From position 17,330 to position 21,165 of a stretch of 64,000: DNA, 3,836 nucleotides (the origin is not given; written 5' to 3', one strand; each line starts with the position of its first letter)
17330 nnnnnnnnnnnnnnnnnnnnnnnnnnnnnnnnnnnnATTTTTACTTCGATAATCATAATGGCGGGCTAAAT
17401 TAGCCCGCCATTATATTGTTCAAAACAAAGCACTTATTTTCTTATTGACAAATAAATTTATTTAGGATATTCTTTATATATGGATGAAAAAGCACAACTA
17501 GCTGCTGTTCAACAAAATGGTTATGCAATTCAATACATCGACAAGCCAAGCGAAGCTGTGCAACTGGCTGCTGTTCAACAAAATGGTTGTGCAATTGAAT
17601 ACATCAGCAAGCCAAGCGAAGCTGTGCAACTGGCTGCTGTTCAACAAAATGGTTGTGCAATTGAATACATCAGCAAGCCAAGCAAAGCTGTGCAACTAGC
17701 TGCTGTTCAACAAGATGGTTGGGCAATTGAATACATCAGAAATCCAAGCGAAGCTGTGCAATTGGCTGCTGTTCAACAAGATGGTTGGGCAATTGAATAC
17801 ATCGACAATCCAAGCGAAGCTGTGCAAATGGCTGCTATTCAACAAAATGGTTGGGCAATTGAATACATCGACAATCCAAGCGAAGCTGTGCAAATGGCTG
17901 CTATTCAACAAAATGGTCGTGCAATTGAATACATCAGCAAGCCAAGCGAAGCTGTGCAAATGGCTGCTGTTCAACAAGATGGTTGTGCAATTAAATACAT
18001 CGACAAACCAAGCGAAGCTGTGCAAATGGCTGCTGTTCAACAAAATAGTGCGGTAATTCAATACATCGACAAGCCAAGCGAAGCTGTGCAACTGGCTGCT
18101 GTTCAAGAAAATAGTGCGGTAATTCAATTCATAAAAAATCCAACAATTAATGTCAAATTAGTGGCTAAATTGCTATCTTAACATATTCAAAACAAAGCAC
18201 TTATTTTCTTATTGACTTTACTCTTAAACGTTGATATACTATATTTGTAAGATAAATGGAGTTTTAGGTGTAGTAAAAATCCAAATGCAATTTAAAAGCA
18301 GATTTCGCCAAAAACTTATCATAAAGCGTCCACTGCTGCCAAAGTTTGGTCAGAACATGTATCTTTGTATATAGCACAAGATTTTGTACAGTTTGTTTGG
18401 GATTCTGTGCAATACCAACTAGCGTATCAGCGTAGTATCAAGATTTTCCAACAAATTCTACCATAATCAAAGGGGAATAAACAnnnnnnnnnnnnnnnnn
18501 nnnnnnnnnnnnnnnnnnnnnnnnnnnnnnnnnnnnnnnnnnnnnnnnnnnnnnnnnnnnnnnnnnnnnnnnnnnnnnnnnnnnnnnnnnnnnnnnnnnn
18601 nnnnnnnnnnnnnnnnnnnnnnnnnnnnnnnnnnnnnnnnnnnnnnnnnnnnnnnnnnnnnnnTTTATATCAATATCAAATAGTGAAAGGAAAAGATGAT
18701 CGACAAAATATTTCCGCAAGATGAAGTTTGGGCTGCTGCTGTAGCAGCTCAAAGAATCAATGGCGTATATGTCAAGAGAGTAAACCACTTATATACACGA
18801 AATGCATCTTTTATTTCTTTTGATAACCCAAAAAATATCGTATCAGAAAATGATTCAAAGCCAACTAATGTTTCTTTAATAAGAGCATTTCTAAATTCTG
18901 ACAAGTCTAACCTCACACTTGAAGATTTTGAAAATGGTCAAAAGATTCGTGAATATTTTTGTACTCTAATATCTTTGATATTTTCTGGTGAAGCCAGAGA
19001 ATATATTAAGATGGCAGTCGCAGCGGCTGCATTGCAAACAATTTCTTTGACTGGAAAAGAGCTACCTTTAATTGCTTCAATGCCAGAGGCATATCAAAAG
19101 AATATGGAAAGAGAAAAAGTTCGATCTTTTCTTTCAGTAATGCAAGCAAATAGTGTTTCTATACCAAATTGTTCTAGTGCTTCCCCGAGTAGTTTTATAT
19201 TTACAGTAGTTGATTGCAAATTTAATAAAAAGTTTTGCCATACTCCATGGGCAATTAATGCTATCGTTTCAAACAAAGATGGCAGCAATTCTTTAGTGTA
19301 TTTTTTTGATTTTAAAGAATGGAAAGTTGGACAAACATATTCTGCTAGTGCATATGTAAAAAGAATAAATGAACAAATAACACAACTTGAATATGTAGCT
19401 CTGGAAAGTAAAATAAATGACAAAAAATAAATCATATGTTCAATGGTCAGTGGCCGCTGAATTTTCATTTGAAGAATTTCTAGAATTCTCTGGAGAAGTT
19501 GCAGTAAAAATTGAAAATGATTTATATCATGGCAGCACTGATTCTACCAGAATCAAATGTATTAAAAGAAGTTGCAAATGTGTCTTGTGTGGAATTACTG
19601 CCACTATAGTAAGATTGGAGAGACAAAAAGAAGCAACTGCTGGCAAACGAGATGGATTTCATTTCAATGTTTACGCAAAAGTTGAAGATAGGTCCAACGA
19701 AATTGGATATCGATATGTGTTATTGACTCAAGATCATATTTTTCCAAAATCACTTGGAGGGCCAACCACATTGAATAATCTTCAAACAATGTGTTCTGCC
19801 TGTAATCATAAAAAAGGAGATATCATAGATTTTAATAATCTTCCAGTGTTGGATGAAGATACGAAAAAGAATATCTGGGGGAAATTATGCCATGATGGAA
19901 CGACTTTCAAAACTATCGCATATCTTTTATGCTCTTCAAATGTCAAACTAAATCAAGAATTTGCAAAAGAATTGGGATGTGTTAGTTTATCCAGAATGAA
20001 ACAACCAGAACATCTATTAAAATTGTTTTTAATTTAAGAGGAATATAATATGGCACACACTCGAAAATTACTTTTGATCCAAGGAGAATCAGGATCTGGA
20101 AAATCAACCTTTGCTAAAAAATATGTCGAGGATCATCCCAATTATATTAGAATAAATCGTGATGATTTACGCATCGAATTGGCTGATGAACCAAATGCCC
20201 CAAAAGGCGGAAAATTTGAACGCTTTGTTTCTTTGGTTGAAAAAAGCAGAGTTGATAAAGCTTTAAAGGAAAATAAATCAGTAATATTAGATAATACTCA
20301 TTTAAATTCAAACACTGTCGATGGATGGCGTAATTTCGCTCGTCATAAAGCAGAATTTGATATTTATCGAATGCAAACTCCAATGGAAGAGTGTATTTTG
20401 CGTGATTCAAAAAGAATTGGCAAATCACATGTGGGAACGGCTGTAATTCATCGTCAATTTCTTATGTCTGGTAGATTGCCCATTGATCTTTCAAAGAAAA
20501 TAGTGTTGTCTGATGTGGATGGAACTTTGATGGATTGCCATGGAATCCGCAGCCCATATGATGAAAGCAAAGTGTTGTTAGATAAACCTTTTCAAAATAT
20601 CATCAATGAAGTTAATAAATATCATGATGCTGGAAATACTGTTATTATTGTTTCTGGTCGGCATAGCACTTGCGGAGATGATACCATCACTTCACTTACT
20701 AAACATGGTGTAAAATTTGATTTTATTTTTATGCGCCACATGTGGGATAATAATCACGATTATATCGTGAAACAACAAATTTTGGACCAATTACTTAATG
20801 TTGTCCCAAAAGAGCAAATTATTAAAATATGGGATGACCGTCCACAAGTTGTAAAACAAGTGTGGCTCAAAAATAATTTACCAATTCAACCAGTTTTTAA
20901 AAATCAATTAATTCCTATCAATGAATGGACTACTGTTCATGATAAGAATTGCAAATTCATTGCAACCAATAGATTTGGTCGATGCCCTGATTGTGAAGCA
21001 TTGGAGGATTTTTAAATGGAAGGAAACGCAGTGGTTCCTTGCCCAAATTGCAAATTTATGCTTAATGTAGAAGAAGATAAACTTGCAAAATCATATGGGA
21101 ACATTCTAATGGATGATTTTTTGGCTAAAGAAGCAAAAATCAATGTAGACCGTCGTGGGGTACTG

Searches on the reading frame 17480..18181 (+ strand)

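Call 34: search_protein_families(library=pfam, proteins=[window:17480-18181:+], max_evalue=0.01)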
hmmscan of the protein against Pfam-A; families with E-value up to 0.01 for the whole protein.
window:17480-18181:+ (233 aa): 9 families
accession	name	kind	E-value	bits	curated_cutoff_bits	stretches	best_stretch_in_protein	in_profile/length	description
PF13475.11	DUF4116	-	1.3e-32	111.5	24.9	0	29-44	31-46/49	Domain of unknown function (DUF4116)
PF10357.16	WH_KIN17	-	7.2e-07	29.6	25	0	121-144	75-98/119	KIN17 WH-like domain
PF22626.3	LysX_preATP_grasp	-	0.00022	21.7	27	0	2-33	11-42/84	LysX preATP-grasp domain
PF23893.1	Y4YQ_C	-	0.00075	19.7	27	0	75-88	26-39/53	Uncharacterised protein Y4YQ C-terminal domain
PF00659.24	POLO_box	-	0.00088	19.7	23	0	166-183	28-45/61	POLO box duplicated region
PF07509.16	DUF1523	-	0.0018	18.1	23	0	113-146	113-146/176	Protein of unknown function (DUF1523)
PF18485.7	GST_N_5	-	0.004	18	29.6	0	202-226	27-51/74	Glutathione S-transferase, N-terminal domain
PF03550.21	LolB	-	0.005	17.3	23.7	0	69-87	104-122/151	Outer membrane lipoprotein LolB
PF14903.11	WG_beta_rep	-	0.0057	17.1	25.6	0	84-102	17-33/35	WG containing repeat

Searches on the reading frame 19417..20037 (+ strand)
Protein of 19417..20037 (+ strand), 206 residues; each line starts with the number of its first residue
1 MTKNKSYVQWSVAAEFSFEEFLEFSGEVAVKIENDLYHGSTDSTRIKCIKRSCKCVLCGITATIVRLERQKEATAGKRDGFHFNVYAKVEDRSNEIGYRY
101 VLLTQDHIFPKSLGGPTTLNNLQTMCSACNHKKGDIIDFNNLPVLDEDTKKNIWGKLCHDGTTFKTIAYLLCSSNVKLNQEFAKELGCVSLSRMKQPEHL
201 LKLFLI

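Call 34: search_protein_families(library=pfam, proteins=[window:19417-20037:+], max_evalue=0.01)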
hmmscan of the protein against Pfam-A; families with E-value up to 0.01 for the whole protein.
window:19417-20037:+ (206 aa): 3 families
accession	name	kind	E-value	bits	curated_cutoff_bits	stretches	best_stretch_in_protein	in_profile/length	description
PF14279.12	HNH_5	-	3.6e-12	46.5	27.5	1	103-138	13-48/56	HNH endonuclease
PF01844.29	HNH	-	1.4e-09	38.4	21.4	1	102-135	13-46/47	HNH endonuclease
PF19284.4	Arc_MA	-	0.0089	16.6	28.5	0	30-103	24-95/108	Arc MA domain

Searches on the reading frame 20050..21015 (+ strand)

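Call 34: search_protein_families(library=pfam, proteins=[window:20050-21015:+], max_evalue=0.01)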
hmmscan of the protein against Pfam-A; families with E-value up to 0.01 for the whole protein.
window:20050-21015:+ (321 aa): 11 families
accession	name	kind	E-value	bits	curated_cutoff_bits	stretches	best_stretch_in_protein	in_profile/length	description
PF25109.1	HAD_PNKP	-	4.9e-25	88.8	27.6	1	150-278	2-134/143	Polynucleotide kinase PNKP phosphatase domain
PF13671.12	AAA_33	-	3.4e-18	66.8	27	1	7-136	1-136/143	AAA domain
PF06414.18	Zeta_toxin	-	2.6e-08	34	22.3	1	6-126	17-147/199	Zeta toxin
PF10307.15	HAD_SAK_1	-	5.4e-06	26.8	25.6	1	183-271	62-157/203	HAD domain family 1 in Swiss Army Knife RNA repair proteins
PF13173.12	AAA_14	-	2.1e-05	24.9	27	1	5-104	2-92/129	AAA domain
PF13479.12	AAA_24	-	3.8e-05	24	27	1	8-83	5-73/195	AAA domain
PF13401.12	AAA_22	-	0.00015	22.5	27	1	4-44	4-41/130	AAA domain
PF13238.12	AAA_18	-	0.0011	19.8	29.4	0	9-122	2-111/128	AAA domain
PF08433.16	KTI12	-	0.0013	18.7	22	1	7-83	3-79/271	Chromatin associated protein KTI12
PF24694.1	LNS2_PITM1-3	-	0.0036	17.8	27.7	1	152-250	1-91/124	PITM 1-3, LNS2 domain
PF05621.17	TniB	-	0.0054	16.6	22.4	0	6-56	36-86/189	Bacterial TniB protein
